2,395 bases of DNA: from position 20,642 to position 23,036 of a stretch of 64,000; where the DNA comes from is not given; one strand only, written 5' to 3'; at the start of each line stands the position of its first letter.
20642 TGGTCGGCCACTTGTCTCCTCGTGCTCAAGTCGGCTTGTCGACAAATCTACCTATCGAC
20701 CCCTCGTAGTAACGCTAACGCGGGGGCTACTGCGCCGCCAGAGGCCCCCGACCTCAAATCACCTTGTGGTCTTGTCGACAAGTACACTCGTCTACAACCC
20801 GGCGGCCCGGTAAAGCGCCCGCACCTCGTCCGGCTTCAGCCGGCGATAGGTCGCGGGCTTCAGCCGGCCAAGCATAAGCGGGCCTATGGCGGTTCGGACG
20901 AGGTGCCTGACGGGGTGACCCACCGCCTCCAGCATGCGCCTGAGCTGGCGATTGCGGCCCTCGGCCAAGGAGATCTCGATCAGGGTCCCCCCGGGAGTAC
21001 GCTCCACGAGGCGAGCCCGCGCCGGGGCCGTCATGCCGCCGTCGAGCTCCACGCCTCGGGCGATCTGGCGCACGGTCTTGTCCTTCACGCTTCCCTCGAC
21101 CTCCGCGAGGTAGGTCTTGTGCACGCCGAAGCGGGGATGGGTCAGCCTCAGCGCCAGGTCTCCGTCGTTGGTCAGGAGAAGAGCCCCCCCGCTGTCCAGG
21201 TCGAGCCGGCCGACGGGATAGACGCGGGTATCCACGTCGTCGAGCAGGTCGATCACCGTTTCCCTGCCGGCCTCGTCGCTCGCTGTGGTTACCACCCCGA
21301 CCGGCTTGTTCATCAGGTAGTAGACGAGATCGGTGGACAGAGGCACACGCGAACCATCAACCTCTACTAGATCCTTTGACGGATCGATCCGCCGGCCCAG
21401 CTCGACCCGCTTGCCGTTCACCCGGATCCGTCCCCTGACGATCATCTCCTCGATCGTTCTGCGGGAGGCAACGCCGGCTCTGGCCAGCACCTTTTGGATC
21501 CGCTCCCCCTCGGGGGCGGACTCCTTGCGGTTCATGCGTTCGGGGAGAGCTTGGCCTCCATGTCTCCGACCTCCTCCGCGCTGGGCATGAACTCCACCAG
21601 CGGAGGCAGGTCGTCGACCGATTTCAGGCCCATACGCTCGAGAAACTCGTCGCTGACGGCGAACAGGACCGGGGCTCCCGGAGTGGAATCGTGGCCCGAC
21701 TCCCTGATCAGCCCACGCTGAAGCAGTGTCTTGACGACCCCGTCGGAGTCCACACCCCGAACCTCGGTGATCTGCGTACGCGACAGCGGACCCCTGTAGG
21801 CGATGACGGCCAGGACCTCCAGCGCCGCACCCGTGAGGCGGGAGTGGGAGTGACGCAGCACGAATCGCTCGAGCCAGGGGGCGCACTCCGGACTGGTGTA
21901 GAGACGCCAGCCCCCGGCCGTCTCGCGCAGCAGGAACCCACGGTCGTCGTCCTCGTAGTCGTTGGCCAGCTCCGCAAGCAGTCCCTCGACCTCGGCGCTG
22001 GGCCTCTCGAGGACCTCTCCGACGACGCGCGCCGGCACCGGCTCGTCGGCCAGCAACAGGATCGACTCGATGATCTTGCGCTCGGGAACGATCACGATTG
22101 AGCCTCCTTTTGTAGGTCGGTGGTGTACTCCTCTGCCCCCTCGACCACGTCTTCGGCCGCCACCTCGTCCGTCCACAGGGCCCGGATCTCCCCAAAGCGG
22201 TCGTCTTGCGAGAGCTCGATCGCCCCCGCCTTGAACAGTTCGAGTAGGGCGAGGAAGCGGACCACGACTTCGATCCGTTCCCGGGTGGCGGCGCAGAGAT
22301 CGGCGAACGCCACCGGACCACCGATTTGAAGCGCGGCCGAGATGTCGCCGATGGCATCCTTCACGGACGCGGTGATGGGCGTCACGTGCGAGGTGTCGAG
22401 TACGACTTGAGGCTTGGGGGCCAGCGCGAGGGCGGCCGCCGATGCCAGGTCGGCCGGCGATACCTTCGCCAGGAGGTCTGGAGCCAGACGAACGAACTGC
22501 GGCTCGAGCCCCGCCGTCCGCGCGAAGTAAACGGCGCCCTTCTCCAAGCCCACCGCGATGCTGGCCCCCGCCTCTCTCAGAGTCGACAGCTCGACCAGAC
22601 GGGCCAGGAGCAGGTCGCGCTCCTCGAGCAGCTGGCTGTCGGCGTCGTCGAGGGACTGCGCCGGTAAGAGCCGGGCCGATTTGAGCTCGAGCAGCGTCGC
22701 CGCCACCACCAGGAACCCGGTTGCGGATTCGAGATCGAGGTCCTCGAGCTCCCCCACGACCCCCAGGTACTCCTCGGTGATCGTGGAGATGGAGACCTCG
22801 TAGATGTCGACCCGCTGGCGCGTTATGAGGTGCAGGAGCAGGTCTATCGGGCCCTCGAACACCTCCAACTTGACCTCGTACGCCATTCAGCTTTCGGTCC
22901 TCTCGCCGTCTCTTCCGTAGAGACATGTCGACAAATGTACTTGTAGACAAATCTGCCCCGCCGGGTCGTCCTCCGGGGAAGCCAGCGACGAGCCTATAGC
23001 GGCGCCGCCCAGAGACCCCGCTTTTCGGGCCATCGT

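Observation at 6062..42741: Recurrent AT-rich palindromic box (core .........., extended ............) in at least 12 intergenic regions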

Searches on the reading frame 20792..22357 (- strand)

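Call 11: search_protein_families(library=pfam, proteins=[window:20792-22357:-])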
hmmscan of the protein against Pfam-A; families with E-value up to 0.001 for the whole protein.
window:20792-22357:- (521 aa): 2 families
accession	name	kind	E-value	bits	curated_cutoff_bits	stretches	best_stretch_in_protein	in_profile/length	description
PF00849.27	PseudoU_synth_2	-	8.5e-22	78.5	26.8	1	346-478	2-152/152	RNA pseudouridylate synthase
PF01479.30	S4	-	6.2e-11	42.3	22.8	1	285-327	1-45/48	S4 domain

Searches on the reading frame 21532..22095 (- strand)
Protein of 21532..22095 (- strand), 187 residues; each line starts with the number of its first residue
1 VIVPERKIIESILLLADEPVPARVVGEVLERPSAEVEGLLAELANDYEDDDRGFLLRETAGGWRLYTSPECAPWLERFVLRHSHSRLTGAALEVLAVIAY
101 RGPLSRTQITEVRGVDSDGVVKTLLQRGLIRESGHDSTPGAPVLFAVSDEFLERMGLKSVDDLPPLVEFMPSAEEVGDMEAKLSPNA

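Call 23: search_protein_families(library=pfam, max_evalue=1, proteins=[window:21532-22095:-])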
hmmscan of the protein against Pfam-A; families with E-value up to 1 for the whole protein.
window:21532-22095:- (187 aa): 5 families
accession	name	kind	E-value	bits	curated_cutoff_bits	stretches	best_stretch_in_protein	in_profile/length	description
PF04079.22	SMC_ScpB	-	2.7e-51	173.8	27.4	1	8-166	2-160/160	Segregation and condensation complex subunit ScpB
PF12802.13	MarR_2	-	0.00059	20.4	27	1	87-136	3-58/61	MarR family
PF13646.12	HEAT_2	-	0.0042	17.8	27.7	1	37-127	2-85/88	HEAT repeats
PF22167.2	PH0730-like_N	-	0.11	13.1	30.2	0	94-127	5-38/60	PH0730-like, N-terminal domain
PF01047.28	MarR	-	0.24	11.8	24.6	1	88-131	2-48/59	MarR family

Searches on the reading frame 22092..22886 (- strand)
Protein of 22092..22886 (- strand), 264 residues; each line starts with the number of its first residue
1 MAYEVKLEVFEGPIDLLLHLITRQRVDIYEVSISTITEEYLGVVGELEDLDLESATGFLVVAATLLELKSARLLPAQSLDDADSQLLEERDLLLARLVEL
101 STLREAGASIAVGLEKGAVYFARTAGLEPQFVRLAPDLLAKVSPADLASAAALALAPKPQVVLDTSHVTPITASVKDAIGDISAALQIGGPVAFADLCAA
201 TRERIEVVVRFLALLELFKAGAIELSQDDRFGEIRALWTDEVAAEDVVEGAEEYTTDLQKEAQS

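Call 11: search_protein_families(library=pfam, proteins=[window:22092-22886:-])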
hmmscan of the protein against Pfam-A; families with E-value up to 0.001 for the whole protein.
window:22092-22886:- (264 aa): 1 family
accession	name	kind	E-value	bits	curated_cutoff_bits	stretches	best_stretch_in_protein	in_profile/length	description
PF02616.19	SMC_ScpA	-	7.8e-38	131.2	24.6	1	20-237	1-230/232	Segregation and condensation protein ScpA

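Call 16: find_related_loci(query=window:22092-22886:-, collection=genome_contigs, flank=10000)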
Query window:22092-22886:- (264 aa) in genome_contigs; peptide patterns used: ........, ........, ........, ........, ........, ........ (x = any residue, [..] = any of these).
536 stretches matched a pattern; 9 encode a relative of the query (tblastn E <= 1e-3); 9 distinct loci.
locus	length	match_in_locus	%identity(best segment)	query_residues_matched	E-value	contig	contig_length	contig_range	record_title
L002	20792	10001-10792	94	1-264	4e-140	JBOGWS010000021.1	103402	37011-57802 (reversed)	MAG: Actinomycetota bacterium isolate SC-S_metawrap_bin.57 k127_3216363, whole genome shotgun sequence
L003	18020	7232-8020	84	1-263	3e-128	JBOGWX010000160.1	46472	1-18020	MAG: Actinomycetota bacterium isolate M3-S_metabat2.bin.336 k127_1373967, whole genome shotgun sequence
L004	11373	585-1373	79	1-263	9e-123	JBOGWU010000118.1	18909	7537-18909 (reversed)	MAG: Actinomycetota bacterium isolate SC-S_metawrap_bin.150 k127_4056212, whole genome shotgun sequence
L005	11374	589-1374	81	1-262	5e-118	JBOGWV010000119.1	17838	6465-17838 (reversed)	MAG: Actinomycetota bacterium isolate SC-S_metawrap_bin.130 k127_2861278, whole genome shotgun sequence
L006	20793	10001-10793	86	1-264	2e-76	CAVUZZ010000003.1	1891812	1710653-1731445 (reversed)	MAG: uncultured Actinomycetes bacterium isolate MFD05567.bin.2.19 genome assembly, contig: contig_18077, whole genome sh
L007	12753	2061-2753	36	1-234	4e-30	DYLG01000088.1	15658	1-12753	MAG TPA_asm: Desulfomonile tiedjei isolate SulCav_AS07-7_56_9 SulCav_AS07_7_3745_length_15658_cov_5_819073, whole genome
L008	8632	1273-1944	33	1-229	6e-26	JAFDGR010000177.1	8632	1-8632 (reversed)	MAG: Deltaproteobacteria bacterium isolate Meg22_1012_Bin_323 Meg22_1012_Bin_323_scaffold_33961, whole genome shotgun se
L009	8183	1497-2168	32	1-229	1e-24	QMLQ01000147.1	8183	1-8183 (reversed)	MAG: Deltaproteobacteria bacterium isolate B46_G9 B46_Guay9_scaffold_12779, whole genome shotgun sequence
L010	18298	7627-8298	33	1-229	1e-25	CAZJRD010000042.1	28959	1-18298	MAG TPA_asm: uncultured Desulfobacteraceae bacterium isolate binchicken_co81_476 genome assembly, contig: NODE_1929_leng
